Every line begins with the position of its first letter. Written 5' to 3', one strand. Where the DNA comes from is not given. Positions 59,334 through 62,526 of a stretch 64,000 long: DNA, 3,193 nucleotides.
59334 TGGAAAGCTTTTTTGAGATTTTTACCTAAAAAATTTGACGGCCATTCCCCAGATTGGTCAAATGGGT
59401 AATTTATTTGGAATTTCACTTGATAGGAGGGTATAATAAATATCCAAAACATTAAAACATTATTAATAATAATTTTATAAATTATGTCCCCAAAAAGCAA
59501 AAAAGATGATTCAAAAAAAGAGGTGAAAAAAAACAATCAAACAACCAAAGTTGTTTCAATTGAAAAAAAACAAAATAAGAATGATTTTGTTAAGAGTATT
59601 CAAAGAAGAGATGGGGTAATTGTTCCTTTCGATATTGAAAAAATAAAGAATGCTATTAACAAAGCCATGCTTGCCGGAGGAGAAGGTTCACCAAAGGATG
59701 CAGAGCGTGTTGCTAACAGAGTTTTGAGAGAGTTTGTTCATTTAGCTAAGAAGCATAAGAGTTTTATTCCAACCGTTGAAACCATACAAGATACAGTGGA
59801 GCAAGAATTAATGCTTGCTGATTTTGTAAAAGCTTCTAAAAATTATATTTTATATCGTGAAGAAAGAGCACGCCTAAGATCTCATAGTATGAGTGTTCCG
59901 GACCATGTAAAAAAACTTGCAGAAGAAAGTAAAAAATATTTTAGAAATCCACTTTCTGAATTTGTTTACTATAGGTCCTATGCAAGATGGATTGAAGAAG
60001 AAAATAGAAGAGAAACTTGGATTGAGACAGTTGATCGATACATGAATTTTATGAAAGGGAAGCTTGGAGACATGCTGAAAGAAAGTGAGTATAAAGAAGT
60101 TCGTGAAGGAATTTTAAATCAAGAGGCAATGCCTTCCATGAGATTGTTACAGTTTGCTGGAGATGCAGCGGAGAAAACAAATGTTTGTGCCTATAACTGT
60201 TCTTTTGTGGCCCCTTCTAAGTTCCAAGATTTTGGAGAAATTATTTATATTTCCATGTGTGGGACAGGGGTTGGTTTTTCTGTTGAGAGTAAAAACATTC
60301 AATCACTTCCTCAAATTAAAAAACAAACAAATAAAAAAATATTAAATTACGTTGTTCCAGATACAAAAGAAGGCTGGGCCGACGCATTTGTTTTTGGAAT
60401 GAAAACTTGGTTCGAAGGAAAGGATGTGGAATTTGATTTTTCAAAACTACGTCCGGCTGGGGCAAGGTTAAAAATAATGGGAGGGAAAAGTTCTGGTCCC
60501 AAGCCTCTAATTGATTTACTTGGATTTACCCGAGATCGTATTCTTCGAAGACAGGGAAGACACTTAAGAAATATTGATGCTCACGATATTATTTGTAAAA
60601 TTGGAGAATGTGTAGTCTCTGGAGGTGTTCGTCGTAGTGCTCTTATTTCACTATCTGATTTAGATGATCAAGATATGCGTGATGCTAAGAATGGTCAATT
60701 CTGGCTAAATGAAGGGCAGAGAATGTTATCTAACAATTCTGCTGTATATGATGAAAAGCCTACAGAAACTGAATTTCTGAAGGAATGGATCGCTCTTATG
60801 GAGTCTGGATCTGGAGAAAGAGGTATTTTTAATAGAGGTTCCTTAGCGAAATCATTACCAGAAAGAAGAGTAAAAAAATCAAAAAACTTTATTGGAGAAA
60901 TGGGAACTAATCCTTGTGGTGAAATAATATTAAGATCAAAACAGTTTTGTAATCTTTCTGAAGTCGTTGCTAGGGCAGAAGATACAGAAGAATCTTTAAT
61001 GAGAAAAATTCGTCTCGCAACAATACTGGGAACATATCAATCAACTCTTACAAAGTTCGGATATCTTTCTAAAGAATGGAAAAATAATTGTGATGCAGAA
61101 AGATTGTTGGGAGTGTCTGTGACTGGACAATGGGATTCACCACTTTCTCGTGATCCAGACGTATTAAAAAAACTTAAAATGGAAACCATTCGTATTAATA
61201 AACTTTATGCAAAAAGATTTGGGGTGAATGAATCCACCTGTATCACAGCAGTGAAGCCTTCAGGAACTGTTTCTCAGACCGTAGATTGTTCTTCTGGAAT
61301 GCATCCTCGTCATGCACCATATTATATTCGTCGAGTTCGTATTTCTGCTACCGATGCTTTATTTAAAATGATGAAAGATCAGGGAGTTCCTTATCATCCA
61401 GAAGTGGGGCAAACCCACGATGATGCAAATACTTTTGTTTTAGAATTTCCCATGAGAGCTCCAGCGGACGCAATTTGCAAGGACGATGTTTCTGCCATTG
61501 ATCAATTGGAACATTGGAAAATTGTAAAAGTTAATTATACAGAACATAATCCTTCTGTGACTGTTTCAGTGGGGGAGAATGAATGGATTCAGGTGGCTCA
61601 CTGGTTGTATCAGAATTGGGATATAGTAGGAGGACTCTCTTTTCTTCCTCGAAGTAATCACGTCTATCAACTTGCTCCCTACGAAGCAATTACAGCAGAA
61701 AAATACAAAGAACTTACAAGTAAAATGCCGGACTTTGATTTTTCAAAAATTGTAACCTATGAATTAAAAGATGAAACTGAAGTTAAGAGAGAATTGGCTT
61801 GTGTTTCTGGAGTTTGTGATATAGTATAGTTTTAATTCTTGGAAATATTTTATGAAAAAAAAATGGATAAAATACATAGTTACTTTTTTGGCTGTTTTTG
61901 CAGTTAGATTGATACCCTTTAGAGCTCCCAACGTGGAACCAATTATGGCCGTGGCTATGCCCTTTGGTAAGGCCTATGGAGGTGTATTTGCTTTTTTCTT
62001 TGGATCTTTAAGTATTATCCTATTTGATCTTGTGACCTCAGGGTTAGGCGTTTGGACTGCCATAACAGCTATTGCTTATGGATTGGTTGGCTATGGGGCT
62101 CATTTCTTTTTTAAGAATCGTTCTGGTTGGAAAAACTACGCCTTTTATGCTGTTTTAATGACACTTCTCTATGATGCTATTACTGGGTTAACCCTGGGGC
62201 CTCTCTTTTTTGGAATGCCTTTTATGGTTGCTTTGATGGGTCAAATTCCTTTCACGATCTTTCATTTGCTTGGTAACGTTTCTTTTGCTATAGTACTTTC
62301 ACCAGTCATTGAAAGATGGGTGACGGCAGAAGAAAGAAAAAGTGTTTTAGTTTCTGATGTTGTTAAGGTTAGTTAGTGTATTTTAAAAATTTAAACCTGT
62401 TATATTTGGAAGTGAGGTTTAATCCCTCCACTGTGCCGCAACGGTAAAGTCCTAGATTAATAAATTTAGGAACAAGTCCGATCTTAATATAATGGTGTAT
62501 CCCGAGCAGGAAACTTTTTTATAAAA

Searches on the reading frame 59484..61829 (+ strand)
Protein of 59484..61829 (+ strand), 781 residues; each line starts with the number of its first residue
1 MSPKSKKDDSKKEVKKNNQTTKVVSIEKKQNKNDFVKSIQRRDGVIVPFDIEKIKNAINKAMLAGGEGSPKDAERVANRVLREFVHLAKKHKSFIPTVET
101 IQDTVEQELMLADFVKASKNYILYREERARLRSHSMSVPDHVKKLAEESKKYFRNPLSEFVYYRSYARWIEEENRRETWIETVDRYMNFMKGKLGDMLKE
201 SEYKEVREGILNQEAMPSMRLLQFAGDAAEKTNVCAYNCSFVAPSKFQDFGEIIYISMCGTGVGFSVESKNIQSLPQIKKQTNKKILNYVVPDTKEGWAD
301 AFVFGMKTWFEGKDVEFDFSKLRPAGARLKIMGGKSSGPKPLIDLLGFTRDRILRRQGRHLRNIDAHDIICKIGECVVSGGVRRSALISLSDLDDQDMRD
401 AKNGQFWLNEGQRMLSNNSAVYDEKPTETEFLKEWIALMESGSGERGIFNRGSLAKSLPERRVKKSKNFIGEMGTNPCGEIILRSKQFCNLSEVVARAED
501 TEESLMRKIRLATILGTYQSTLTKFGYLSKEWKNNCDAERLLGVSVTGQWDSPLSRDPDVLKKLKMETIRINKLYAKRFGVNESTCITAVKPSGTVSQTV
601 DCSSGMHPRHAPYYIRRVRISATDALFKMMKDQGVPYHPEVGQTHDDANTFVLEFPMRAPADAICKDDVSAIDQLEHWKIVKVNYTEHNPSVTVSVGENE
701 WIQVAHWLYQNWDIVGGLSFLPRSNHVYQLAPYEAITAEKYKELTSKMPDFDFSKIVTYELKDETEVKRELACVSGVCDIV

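Call 11: search_protein_families(library=pfam, proteins=[window:59484-61829:+], max_evalue=0.001)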
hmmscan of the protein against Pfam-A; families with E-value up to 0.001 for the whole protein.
window:59484-61829:+ (781 aa): 4 families
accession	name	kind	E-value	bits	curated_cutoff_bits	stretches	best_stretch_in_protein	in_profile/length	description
PF03477.21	ATP-cone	-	5e-20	72.3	25.8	1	38-129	2-87/88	ATP cone domain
PF17975.6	RNR_Alpha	-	6.4e-12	46.3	26.4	1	140-190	4-53/101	Ribonucleotide reductase alpha domain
PF21995.1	RNR-II_ins_dom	-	8.5e-10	39.3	27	1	282-346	30-100/107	B12-dependent ribonucleotide reductase, insertion domain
PF02867.20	Ribonuc_red_lgC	-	4e-07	29.5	23.9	0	577-621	374-417/523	Ribonucleotide reductase, barrel domain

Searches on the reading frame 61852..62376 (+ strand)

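Call 11: search_protein_families(library=pfam, proteins=[window:61852-62376:+], max_evalue=0.001)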
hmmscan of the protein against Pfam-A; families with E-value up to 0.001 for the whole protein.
window:61852-62376:+ (174 aa): 1 family
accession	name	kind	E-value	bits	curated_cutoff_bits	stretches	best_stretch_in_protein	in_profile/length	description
PF07155.17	ECF-ribofla_trS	-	2.5e-05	24.8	26.7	1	15-92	23-99/172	ECF-type riboflavin transporter, S component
